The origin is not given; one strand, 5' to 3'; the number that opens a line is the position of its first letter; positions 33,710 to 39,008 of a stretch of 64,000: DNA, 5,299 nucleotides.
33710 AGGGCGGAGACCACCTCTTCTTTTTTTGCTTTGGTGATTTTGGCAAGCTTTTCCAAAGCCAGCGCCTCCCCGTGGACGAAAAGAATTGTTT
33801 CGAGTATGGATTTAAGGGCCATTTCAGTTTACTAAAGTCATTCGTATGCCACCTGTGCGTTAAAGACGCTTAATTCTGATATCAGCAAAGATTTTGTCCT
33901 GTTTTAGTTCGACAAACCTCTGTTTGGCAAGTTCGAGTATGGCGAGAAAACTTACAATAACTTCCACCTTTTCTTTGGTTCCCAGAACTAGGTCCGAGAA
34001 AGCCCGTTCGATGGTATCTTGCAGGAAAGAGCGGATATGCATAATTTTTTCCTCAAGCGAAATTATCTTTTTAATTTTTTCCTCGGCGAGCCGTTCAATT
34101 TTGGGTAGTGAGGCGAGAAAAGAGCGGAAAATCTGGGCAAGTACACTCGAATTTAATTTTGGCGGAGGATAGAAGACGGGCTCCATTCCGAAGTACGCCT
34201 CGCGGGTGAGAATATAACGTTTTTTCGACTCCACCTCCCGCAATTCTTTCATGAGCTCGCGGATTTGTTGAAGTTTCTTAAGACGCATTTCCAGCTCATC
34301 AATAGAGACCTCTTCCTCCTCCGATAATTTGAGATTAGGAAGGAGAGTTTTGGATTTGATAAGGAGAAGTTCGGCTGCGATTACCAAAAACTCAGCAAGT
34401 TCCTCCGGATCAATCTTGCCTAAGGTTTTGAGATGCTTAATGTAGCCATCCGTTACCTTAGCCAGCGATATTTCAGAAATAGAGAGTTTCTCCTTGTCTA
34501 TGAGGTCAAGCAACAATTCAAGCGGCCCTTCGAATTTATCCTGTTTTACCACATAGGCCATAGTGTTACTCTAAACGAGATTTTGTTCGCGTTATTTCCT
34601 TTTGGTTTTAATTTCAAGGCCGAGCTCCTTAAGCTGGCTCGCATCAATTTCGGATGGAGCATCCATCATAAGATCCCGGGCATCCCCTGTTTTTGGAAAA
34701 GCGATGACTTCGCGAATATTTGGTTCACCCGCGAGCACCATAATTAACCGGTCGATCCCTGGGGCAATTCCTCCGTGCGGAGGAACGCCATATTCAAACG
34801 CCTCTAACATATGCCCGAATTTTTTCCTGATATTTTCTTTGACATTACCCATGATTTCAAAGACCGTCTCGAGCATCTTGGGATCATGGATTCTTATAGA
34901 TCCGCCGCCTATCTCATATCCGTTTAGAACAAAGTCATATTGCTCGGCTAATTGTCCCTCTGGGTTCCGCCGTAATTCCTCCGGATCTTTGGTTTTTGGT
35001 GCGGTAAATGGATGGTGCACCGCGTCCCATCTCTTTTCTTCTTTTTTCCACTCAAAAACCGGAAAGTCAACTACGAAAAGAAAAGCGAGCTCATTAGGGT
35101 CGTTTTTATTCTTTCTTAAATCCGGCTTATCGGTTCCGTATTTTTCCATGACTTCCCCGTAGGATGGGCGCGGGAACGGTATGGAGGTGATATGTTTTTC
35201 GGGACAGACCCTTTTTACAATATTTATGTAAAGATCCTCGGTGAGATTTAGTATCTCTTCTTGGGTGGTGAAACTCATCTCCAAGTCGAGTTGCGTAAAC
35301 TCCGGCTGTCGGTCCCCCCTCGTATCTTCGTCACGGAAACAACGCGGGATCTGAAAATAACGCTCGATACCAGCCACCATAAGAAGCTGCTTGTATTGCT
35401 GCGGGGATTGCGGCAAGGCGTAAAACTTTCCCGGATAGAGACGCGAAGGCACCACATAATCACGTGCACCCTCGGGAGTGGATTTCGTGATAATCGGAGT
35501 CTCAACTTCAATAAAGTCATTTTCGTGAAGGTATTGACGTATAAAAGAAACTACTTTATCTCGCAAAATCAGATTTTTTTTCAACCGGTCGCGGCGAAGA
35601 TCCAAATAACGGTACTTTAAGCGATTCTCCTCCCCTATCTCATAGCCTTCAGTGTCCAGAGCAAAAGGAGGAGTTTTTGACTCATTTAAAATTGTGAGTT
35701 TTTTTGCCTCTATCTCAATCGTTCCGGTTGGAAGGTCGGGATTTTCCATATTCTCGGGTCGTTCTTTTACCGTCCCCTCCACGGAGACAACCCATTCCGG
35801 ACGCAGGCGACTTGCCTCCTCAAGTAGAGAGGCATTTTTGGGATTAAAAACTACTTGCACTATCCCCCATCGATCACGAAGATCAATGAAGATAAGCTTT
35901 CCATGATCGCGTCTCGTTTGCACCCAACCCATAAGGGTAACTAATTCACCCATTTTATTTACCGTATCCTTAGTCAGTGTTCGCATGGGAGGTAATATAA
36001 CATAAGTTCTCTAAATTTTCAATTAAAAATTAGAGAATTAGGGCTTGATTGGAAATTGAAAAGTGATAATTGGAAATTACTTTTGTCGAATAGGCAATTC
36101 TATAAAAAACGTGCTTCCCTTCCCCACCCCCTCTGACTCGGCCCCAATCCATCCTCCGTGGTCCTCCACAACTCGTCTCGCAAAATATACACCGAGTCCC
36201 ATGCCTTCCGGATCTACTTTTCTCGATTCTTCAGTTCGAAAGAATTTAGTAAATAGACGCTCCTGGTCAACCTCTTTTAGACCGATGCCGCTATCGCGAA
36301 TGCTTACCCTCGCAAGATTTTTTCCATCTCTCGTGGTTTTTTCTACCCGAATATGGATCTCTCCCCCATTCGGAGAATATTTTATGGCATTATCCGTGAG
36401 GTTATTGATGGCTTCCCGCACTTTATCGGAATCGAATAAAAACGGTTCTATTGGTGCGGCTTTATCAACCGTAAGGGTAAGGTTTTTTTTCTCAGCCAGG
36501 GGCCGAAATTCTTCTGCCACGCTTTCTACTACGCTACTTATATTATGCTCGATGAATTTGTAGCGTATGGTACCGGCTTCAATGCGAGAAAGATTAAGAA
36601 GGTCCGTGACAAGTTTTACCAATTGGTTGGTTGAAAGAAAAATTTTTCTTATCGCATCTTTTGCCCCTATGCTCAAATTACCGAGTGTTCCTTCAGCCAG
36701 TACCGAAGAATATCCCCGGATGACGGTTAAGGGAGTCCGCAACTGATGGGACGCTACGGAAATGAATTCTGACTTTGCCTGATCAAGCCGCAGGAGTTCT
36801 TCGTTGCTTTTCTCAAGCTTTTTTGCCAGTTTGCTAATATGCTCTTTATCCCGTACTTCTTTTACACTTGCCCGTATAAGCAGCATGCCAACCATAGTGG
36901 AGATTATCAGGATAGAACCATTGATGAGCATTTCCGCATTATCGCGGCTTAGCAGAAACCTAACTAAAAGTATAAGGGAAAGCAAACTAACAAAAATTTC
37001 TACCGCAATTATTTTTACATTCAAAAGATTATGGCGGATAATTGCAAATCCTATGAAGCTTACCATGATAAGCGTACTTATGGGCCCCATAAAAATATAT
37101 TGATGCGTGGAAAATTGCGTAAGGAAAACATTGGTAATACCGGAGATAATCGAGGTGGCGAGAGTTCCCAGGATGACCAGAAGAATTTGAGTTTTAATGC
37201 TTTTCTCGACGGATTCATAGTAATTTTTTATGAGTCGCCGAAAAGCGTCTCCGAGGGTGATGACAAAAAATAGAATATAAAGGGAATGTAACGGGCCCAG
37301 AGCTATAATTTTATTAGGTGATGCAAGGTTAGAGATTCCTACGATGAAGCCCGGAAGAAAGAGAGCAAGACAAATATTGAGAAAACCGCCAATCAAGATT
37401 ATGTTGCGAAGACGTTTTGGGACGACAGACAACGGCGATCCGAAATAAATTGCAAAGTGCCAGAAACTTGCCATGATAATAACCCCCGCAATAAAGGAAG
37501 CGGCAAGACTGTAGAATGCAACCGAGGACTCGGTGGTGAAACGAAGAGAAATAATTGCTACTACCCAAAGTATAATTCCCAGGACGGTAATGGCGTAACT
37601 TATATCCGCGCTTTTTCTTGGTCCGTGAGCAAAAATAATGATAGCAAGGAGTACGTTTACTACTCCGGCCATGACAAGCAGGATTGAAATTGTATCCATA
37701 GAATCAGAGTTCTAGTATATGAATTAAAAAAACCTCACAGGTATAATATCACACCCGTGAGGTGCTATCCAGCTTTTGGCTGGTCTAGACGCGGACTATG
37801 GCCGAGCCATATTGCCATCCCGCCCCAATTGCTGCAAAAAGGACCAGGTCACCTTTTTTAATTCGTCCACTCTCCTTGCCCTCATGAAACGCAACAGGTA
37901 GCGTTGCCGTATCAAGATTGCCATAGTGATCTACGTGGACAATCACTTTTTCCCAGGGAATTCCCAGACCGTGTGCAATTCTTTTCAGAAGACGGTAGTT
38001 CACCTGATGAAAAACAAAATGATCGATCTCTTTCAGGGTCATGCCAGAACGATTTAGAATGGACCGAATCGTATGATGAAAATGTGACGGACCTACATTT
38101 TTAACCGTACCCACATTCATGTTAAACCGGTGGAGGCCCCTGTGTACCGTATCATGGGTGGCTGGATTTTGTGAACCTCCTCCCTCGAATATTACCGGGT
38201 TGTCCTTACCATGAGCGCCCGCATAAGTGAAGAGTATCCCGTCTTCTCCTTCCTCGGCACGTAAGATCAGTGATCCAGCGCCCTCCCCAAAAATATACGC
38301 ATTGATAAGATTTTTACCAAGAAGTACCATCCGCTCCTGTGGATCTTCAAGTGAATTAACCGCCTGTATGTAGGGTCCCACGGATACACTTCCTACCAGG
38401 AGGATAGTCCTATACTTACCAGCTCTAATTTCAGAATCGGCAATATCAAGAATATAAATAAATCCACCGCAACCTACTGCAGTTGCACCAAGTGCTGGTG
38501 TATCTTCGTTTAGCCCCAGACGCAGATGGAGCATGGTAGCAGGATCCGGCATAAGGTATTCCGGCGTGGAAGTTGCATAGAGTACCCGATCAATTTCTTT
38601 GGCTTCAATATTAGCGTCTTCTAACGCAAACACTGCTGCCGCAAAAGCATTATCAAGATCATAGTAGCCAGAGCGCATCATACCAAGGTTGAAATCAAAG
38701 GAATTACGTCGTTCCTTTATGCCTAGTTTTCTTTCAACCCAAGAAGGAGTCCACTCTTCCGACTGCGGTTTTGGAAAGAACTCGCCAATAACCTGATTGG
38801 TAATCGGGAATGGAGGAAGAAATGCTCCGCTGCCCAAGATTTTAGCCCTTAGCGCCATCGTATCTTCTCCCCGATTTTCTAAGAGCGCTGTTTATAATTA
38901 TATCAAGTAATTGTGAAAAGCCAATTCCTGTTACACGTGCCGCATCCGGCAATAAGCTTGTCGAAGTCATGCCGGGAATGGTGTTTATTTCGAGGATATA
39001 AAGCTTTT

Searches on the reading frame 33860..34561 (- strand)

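Call 93: search_protein_families(library=pfam, proteins=[window:33860-34561:-], max_evalue=0.001)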
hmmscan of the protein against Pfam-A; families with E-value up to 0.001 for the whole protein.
window:33860-34561:- (233 aa): 2 families
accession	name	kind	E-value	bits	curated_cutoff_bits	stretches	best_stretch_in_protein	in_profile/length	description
PF02616.19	SMC_ScpA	-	3.4e-23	83.3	24.6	1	20-231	1-230/232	Segregation and condensation protein ScpA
PF04824.21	Rad21_Rec8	-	6.5e-05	22.6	22.7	1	203-232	22-51/55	Conserved region of Rad21 / Rec8 like protein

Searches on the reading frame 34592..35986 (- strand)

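Call 93: search_protein_families(library=pfam, proteins=[window:34592-35986:-], max_evalue=0.001)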
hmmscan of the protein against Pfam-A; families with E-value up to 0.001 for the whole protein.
window:34592-35986:- (464 aa): 2 families
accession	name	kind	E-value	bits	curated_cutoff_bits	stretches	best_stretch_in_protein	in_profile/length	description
PF00152.25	tRNA-synt_2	-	1.9e-119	398.7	25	1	119-433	2-307/308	tRNA synthetases class II (D, K and N)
PF01336.31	tRNA_anti-codon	-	3e-19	69.2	27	1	16-100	1-75/75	OB-fold nucleic acid binding domain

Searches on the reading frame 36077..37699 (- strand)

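Call 93: search_protein_families(library=pfam, proteins=[window:36077-37699:-], max_evalue=0.001)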
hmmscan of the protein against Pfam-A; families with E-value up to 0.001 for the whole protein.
window:36077-37699:- (540 aa): 3 families
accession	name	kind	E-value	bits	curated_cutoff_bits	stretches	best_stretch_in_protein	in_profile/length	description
PF02518.31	HATPase_c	-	4.5e-25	88.7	26.4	1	423-538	2-110/111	Histidine kinase-, DNA gyrase B-, and HSP90-like ATPase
PF00512.31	HisKA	-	1.7e-17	63.7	26.9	1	308-376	1-66/66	His Kinase A (phospho-acceptor) domain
PF16927.11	HisKA_7TM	-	9.7e-08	32.6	28.6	1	7-228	1-222/224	N-terminal 7TM region of histidine kinase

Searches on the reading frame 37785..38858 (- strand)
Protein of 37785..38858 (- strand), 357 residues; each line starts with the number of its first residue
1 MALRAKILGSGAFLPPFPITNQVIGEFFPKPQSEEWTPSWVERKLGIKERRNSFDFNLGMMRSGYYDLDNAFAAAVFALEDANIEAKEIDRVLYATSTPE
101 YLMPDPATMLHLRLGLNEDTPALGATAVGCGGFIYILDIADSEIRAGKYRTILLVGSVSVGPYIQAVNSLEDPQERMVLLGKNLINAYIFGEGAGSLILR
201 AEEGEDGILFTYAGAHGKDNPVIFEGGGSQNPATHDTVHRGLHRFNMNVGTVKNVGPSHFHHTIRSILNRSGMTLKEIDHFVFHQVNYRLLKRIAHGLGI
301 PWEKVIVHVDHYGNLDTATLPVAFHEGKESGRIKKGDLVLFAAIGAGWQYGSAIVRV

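Call 93: search_protein_families(library=pfam, proteins=[window:37785-38858:-], max_evalue=0.001)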
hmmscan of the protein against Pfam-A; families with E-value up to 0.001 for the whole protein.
window:37785-38858:- (357 aa): 3 families
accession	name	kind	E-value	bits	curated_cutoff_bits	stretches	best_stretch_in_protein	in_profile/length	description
PF08541.16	ACP_syn_III_C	-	7.6e-29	100.2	26.6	1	268-356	1-89/90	3-Oxoacyl-[acyl-carrier-protein (ACP)] synthase III C terminal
PF08545.16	ACP_syn_III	-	2e-09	37.6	24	1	128-216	5-79/80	3-Oxoacyl-[acyl-carrier-protein (ACP)] synthase III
PF00108.29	Thiolase_N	-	0.00044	20.1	26.4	0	77-157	33-112/260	Thiolase, N-terminal domain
